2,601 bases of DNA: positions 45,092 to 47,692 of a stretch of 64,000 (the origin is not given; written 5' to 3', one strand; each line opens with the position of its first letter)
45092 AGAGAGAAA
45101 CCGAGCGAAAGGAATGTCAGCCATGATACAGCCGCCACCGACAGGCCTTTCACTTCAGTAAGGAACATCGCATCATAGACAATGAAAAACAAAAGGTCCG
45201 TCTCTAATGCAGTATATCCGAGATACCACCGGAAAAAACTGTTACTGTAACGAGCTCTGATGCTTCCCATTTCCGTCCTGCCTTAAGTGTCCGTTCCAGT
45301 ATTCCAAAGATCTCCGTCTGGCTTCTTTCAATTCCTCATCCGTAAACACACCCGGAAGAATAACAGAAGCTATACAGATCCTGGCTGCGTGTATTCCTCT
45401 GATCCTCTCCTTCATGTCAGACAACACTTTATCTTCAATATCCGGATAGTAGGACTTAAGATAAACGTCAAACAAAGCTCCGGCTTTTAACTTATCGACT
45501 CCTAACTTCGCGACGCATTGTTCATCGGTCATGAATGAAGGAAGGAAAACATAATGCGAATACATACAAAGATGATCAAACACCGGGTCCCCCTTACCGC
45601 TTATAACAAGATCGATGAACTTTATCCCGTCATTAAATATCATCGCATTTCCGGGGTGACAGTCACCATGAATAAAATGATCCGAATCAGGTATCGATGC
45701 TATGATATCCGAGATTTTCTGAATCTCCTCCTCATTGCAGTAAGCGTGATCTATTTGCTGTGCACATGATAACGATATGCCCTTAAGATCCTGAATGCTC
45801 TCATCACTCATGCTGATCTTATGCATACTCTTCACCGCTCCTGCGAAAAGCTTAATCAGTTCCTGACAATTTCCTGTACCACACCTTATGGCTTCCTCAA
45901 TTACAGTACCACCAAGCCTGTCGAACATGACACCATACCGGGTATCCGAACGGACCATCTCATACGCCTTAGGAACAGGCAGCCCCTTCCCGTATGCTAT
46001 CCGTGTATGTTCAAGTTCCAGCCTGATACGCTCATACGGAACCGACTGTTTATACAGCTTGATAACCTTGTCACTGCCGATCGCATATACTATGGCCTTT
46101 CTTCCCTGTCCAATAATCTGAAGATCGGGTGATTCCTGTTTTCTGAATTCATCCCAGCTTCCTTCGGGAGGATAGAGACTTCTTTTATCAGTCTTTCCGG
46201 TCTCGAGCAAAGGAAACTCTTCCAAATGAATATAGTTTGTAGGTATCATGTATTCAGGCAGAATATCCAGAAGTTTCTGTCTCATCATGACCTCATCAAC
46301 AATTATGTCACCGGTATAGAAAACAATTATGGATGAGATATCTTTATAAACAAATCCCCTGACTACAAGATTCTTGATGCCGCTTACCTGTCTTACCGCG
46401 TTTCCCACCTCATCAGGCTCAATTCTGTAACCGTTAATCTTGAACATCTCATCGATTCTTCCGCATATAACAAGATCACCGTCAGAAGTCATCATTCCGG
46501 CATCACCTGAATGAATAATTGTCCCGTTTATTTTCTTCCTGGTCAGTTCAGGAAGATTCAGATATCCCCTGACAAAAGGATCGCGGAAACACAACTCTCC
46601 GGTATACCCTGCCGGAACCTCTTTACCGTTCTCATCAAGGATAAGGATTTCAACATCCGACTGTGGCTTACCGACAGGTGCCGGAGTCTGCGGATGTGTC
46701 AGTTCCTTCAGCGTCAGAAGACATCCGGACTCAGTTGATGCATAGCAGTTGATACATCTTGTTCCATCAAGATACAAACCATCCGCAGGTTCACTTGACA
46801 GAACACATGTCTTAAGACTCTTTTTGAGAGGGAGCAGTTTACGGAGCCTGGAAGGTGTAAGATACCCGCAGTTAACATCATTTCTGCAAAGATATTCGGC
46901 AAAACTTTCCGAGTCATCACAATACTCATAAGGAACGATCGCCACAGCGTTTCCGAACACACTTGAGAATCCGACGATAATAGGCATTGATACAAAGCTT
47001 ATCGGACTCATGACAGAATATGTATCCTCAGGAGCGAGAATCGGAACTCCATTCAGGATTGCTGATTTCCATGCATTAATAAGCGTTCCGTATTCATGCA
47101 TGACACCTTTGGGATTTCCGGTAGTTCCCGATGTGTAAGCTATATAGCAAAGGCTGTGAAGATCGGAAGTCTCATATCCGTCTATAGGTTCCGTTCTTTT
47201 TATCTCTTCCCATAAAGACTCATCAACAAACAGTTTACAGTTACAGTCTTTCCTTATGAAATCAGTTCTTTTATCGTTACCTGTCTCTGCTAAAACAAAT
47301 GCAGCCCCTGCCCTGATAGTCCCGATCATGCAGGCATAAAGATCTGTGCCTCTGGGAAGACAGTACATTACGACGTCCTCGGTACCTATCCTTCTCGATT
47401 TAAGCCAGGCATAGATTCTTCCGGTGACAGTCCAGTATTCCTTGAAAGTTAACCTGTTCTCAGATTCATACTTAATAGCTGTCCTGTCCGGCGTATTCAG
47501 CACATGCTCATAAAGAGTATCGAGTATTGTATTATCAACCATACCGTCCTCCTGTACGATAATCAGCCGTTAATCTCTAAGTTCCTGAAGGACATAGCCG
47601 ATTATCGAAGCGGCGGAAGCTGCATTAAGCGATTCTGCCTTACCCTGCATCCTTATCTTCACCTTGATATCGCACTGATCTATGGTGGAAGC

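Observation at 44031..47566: Orphan adenylation-domain/phosphotransferase fusion plus MFS transporter: a two-gene small-molecule modification and export cassette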

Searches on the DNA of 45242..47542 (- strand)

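Call 58: search_rna_families(sources=[L002, L003, L005, L006, L009, L010, L013, L016], threshold=gathering)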
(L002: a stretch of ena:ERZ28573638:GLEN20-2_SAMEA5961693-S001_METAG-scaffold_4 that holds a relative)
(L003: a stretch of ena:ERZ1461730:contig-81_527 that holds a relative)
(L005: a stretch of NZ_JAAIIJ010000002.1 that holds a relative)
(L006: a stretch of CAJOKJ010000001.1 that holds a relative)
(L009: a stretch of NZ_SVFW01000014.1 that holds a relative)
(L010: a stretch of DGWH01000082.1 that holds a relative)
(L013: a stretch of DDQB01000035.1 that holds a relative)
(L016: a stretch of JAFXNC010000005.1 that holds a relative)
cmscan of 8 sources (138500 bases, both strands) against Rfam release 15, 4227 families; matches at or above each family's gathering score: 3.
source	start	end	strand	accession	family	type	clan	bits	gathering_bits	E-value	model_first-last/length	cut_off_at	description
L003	18783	18855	+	RF00005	tRNA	Gene; tRNA;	CL00001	71.5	29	2.6e-13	1-71/71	no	tRNA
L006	11156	11228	-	RF00005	tRNA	Gene; tRNA;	CL00001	70.2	29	6.1e-13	1-71/71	no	tRNA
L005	15842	15915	-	RF00005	tRNA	Gene; tRNA;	CL00001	69.9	29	7.1e-13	1-71/71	no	tRNA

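Call 59: search_rna_families(sources=[L012, L015, L021, L022, L023, L026, L027, L028, L031], threshold=gathering)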
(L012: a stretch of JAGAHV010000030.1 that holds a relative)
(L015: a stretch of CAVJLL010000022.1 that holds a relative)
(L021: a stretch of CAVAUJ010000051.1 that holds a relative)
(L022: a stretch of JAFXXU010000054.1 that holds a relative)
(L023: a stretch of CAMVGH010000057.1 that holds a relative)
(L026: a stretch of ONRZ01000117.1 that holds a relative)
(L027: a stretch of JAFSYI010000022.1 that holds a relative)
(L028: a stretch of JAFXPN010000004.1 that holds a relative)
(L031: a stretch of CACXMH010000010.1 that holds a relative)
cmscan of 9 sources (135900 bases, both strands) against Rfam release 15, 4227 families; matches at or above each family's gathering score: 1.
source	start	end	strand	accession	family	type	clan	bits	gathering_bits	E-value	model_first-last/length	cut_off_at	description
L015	13468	13539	+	RF00005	tRNA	Gene; tRNA;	CL00001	59.6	29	4.7e-10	1-71/71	no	tRNA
